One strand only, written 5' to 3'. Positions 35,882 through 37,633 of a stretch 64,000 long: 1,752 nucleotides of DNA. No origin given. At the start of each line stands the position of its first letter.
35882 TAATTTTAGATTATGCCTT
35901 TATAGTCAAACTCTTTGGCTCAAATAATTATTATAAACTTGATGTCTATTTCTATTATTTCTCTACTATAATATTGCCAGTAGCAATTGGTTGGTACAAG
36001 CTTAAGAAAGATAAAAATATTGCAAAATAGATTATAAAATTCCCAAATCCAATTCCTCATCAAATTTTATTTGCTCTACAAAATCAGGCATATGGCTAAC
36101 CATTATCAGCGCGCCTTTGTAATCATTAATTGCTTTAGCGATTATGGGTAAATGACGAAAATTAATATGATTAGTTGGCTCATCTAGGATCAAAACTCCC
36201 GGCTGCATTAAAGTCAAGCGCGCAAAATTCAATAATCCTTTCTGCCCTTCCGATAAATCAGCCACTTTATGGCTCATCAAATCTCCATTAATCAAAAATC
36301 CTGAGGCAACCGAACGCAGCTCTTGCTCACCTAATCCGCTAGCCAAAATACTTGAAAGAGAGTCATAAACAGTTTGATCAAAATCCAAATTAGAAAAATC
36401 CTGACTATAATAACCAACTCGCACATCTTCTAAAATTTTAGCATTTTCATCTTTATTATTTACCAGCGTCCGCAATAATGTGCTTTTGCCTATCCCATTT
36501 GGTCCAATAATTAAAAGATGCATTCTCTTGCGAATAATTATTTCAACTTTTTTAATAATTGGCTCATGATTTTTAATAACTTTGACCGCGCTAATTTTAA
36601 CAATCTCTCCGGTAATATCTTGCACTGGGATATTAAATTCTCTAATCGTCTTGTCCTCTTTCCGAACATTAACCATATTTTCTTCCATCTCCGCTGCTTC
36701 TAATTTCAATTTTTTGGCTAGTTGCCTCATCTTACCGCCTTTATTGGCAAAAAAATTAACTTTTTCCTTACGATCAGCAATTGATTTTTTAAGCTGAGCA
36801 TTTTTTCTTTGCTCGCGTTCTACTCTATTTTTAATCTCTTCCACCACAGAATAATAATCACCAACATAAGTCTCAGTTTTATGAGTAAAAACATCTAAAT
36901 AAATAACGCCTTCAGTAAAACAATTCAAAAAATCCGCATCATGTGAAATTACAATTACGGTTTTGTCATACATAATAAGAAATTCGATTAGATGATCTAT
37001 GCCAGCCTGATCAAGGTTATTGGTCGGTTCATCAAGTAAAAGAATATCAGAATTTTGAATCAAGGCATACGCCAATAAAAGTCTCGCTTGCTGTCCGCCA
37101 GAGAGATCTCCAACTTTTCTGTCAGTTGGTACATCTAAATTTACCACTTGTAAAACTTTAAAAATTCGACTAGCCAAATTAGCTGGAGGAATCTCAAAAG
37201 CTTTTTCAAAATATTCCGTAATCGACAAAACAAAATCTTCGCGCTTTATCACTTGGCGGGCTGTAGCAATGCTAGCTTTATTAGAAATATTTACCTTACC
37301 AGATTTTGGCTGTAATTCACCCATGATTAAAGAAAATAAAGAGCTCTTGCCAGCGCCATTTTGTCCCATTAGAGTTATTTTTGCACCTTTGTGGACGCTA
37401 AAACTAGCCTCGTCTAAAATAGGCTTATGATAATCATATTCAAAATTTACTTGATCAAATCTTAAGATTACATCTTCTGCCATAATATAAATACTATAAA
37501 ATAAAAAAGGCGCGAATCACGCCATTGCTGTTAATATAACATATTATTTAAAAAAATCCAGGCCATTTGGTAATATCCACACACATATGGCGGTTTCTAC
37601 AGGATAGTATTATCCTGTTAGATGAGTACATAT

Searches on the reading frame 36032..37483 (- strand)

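Call 33: search_protein_families(library=pfam, proteins=[window:36032-37483:-], max_evalue=0.01)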
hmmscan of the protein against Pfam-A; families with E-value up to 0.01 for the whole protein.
window:36032-37483:- (483 aa): 33 families (the best 25 are shown)
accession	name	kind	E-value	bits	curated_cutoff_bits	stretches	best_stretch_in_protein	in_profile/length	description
PF00005.33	ABC_tran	-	1.1e-43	149.6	25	2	23-155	1-137/137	ABC transporter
PF13304.12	AAA_21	-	3.4e-18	67.2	27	3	376-466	214-300/304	AAA domain, putative AbiEii toxin, Type IV TA system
PF02463.25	SMC_N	-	3.6e-09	36.8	40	0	38-188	29-204/220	RecF/RecN/SMC N terminal domain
PF13401.12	AAA_22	-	3.7e-09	37.4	27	1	319-389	4-71/130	AAA domain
PF03193.22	RsgA_GTPase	-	1.2e-08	35.4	30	2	243-346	30-132/174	RsgA GTPase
PF13555.12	AAA_29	-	3.1e-08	33.7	27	1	317-337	19-39/61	P-loop containing region of AAA domain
PF13191.12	AAA_16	-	2.5e-07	31.8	32.6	1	321-388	25-82/167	AAA ATPase domain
PF12775.13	AAA_7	-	2.9e-06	27.4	25.8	1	314-349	27-62/181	P-loop containing dynein motor region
PF20720.3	nSTAND3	-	4.7e-06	26.8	27.2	1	310-343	7-40/155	Novel STAND NTPase 3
PF01926.29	MMR_HSR1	-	7.1e-06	26.5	21.9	0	35-63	1-28/113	50S ribosome-binding GTPase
PF00158.32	Sigma54_activat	-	1.3e-05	25.3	20.2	0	307-361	9-63/168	Sigma-54 interaction domain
PF01637.24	ATPase_2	-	2.8e-05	24.5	33.2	1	310-359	8-54/225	ATPase domain predominantly from Archaea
PF24883.2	NPHP3_N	-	6.3e-05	23.7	24.8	0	322-381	24-77/164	Nephrocystin 3, N-terminal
PF00004.35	AAA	-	0.00013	22.8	21.2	0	323-344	1-22/131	ATPase family associated with various cellular activities (AAA)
PF13479.12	AAA_24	-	0.00013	22.3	27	0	321-342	3-23/195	AAA domain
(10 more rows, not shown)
